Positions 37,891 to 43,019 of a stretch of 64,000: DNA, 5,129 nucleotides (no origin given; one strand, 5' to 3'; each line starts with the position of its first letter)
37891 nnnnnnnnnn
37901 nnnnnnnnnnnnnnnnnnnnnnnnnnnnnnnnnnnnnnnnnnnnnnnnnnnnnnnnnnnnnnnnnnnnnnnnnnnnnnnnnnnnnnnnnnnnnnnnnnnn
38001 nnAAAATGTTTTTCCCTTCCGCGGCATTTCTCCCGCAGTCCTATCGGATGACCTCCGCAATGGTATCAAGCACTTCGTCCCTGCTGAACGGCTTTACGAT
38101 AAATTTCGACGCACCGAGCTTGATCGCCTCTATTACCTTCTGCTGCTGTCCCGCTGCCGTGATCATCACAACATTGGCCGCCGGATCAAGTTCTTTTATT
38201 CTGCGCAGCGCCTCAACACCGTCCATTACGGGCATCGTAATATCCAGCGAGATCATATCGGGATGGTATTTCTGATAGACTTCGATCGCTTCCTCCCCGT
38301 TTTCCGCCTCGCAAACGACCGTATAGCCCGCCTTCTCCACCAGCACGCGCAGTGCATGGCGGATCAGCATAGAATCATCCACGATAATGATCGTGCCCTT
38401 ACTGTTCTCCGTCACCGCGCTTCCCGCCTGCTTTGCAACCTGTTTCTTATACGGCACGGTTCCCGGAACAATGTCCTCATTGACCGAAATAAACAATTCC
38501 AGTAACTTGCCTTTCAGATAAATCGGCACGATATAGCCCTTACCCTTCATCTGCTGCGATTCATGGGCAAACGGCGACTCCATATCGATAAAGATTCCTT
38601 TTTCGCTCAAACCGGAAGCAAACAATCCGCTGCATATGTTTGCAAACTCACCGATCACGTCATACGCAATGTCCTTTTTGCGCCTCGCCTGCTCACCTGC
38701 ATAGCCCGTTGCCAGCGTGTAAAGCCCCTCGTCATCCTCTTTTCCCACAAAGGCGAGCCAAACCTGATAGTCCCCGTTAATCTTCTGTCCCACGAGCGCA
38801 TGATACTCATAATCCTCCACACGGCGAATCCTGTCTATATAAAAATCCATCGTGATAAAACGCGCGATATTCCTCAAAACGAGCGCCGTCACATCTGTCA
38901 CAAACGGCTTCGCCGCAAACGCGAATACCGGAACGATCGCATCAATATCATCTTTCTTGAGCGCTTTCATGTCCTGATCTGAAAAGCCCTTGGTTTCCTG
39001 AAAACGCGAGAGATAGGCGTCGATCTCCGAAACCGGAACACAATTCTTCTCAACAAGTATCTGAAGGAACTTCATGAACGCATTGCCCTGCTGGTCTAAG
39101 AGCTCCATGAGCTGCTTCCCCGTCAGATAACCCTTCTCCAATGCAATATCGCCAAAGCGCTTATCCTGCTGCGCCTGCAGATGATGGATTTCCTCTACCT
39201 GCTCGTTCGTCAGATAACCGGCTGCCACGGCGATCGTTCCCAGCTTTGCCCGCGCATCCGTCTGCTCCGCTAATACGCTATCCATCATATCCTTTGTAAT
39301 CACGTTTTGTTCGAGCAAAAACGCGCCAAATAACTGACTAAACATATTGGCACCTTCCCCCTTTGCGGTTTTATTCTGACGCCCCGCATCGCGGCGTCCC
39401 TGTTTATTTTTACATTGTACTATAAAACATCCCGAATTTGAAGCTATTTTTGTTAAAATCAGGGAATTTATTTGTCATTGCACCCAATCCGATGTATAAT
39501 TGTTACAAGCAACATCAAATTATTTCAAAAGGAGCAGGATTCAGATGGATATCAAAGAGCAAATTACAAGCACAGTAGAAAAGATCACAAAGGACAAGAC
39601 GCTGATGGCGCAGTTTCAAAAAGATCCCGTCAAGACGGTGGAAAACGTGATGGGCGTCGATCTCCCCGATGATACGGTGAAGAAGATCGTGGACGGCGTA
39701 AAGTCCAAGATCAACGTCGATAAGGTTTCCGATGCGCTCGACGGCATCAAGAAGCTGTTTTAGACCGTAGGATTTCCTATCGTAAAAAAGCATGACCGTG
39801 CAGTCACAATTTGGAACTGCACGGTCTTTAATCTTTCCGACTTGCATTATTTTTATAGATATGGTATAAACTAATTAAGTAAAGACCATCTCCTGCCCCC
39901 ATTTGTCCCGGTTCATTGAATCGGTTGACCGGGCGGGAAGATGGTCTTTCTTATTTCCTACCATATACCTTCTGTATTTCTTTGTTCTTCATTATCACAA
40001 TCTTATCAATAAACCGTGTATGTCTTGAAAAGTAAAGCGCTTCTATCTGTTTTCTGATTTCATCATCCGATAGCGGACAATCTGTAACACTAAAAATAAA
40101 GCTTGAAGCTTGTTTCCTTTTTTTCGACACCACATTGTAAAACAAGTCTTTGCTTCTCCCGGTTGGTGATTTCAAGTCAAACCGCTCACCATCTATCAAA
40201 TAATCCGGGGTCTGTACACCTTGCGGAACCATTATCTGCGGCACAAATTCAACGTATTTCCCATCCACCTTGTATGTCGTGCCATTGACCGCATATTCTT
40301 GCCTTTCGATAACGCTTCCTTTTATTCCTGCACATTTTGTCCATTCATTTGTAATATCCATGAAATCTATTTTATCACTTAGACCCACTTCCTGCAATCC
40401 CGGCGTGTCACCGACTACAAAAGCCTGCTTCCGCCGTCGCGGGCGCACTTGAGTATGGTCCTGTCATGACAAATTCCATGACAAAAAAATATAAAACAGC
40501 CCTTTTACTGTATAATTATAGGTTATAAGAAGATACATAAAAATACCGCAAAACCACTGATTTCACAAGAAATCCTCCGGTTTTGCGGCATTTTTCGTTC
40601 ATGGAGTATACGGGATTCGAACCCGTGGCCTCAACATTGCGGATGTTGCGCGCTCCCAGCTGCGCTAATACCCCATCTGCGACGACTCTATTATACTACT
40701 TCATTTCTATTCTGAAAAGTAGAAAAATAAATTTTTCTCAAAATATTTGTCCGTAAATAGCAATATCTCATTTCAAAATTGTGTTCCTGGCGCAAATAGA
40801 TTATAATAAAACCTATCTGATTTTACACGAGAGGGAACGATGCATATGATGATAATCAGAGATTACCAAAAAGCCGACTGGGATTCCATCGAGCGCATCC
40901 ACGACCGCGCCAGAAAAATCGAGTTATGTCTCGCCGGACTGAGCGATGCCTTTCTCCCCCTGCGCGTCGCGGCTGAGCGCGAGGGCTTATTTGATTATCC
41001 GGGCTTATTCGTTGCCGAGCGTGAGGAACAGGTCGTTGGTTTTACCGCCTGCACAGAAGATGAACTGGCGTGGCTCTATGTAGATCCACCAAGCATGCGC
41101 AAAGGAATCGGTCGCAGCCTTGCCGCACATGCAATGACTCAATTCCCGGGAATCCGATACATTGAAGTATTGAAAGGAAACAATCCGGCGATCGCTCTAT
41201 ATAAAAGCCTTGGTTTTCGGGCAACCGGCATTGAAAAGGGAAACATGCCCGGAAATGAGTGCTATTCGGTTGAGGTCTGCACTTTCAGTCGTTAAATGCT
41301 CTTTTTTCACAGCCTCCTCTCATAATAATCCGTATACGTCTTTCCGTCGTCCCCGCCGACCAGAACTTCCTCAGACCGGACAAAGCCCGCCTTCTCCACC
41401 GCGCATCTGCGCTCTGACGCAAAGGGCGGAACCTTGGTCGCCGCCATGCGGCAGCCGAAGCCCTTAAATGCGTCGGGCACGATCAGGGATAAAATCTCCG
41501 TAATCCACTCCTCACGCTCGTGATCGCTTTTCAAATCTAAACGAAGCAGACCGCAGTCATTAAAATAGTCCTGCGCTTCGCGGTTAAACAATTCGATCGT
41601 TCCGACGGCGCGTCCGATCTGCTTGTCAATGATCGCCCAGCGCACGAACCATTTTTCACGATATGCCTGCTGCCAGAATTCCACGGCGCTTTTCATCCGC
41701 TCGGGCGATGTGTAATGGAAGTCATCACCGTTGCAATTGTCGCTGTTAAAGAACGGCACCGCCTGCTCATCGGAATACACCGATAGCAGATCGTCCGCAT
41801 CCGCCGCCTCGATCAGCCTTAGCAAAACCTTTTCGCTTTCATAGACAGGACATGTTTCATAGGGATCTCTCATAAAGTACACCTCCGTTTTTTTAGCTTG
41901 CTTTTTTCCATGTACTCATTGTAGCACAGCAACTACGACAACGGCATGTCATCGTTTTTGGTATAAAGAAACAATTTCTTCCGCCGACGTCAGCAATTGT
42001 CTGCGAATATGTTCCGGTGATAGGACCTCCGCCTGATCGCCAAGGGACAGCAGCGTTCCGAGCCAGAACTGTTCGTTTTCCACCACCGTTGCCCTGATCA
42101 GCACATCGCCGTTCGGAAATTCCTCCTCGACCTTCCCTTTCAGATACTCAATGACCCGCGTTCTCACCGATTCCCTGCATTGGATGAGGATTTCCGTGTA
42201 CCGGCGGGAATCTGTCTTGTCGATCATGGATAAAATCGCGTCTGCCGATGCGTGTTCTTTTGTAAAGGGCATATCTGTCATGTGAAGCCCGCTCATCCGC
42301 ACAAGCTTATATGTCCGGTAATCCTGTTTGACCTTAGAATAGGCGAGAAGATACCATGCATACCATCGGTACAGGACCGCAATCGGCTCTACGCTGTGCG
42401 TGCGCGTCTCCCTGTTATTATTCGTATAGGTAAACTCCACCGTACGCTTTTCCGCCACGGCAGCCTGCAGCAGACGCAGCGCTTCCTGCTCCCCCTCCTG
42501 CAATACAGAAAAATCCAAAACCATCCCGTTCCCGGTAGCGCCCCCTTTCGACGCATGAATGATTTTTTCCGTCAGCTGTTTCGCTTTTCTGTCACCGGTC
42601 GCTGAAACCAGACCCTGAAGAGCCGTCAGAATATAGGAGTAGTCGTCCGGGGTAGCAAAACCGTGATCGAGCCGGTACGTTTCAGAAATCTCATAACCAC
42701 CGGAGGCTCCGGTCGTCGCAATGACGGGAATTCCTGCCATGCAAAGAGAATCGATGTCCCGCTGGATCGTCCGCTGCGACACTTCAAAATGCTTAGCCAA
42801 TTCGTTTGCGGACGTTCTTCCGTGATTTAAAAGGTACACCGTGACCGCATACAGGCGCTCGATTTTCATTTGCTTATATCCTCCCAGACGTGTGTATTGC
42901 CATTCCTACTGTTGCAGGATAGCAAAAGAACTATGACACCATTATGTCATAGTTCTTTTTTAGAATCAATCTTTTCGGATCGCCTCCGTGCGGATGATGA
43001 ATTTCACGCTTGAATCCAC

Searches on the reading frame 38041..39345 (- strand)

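Call 69: search_protein_families(library=pfam, proteins=[window:38041-39345:-], max_evalue=0.00001)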
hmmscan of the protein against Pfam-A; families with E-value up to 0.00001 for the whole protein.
window:38041-39345:- (434 aa): 1 family
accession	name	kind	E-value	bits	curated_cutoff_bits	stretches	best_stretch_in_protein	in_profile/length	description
PF00072.30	Response_reg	-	4e-32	111.1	30.2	1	319-429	1-110/111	Response regulator receiver domain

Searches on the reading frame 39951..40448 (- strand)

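Call 69: search_protein_families(library=pfam, proteins=[window:39951-40448:-], max_evalue=0.00001)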
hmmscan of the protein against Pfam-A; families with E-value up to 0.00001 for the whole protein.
window:39951-40448:- (165 aa): 1 family
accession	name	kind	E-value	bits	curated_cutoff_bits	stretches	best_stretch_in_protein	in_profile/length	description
PF18451.7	CdiA_C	-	8.8e-21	74.3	26.6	1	80-158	2-81/81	Contact-dependent growth inhibition CdiA C-terminal domain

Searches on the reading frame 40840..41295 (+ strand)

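Call 70: search_protein_families(library=pfam, proteins=[window:40840-41295:+], max_evalue=0.00001)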
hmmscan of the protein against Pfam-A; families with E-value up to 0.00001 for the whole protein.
window:40840-41295:+ (151 aa): 3 families
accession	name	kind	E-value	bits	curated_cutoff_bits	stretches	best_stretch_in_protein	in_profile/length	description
PF13508.13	Acetyltransf_7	-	5e-13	49.7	27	1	56-127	5-83/84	Acetyltransferase (GNAT) domain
PF00583.31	Acetyltransf_1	-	7.4e-12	46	20.7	1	52-126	31-116/116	Acetyltransferase (GNAT) family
PF13673.13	Acetyltransf_10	-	1.6e-07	31.8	23.6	1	56-132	33-113/128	Acetyltransferase (GNAT) domain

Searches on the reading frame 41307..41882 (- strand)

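Call 70: search_protein_families(library=pfam, proteins=[window:41307-41882:-], max_evalue=0.00001)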
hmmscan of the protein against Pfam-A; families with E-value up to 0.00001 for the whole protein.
window:41307-41882:- (191 aa): 1 family
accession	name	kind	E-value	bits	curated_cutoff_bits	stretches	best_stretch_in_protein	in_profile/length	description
PF13302.13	Acetyltransf_3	-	1.5e-08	35.9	25.4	1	19-168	2-138/138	Acetyltransferase (GNAT) domain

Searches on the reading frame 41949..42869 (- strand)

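Call 70: search_protein_families(library=pfam, proteins=[window:41949-42869:-], max_evalue=0.00001)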
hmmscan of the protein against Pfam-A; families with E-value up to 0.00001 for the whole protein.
window:41949-42869:- (306 aa): 5 families
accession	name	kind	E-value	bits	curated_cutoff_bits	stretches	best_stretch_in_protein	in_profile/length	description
PF13280.12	WYL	-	8.2e-17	61.4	21.8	1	129-196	1-69/70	WYL domain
PF08279.18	HTH_11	-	2.4e-13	50.2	25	1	12-59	9-54/55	HTH domain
PF25583.1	WCX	-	1.8e-08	35.1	23.9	1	227-299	5-75/76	WCX domain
PF19187.6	HTH_PafC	-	4e-08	33.5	32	1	2-48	2-48/115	PafC helix-turn-helix domain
PF08220.18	HTH_DeoR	-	2e-06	27.9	21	1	8-47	4-43/57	DeoR-like helix-turn-helix domain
